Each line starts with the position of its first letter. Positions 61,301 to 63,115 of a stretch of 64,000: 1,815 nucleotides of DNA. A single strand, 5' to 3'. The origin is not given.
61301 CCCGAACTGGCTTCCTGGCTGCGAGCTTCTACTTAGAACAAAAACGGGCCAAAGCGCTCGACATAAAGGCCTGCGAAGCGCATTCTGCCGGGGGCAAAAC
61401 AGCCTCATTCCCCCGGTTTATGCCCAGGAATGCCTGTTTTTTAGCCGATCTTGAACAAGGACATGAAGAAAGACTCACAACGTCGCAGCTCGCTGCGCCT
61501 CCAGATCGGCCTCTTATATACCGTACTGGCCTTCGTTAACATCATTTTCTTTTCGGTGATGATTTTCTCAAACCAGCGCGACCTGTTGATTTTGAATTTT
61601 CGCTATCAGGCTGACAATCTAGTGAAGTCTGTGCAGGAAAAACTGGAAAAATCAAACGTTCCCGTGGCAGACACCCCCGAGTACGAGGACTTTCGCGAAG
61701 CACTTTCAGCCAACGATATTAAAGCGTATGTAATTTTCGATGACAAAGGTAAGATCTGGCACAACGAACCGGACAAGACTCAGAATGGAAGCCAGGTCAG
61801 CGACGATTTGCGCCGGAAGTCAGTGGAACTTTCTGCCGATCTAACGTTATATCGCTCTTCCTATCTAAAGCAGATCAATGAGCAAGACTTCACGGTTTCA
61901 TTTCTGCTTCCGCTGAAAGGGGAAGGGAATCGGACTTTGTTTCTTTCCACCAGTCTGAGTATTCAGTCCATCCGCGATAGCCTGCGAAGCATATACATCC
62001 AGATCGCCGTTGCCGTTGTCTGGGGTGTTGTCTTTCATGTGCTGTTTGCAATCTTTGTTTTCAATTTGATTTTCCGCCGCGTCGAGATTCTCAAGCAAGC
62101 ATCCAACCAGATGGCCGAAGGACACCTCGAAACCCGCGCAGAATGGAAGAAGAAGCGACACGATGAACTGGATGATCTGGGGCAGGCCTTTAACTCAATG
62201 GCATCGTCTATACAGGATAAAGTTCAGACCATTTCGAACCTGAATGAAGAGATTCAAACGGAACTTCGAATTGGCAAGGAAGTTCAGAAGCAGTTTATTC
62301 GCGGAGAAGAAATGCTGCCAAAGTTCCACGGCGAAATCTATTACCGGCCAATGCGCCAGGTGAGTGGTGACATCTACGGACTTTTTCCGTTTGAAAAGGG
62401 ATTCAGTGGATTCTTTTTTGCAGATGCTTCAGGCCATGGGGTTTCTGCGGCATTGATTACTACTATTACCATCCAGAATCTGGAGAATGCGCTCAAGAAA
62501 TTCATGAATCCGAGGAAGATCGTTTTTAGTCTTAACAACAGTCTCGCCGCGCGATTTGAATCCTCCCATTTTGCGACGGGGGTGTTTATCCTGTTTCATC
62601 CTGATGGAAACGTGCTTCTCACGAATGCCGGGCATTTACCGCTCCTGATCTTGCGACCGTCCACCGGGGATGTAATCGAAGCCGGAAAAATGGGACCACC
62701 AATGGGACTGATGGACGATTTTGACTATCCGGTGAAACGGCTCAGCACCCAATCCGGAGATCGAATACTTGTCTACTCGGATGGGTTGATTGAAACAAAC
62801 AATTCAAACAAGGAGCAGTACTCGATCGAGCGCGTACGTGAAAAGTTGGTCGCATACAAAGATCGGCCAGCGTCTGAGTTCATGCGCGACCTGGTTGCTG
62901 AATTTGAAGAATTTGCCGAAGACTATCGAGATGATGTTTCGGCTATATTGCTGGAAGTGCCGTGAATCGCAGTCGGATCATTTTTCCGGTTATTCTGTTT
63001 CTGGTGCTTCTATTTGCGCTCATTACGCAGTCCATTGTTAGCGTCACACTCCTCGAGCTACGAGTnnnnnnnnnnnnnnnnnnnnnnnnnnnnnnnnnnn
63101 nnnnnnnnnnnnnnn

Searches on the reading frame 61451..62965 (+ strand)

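Call 70: search_protein_families(library=pfam, proteins=[window:61451-62965:+], max_evalue=0.00001)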
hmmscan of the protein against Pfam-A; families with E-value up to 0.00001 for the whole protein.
window:61451-62965:+ (504 aa): 2 families
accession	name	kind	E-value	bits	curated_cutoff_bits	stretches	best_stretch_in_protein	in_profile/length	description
PF07228.17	SpoIIE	-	2.7e-40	138.8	25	1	320-503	6-191/192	Stage II sporulation protein E (SpoIIE)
PF00672.30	HAMP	-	3.4e-09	37.3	25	1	206-256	5-53/53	HAMP domain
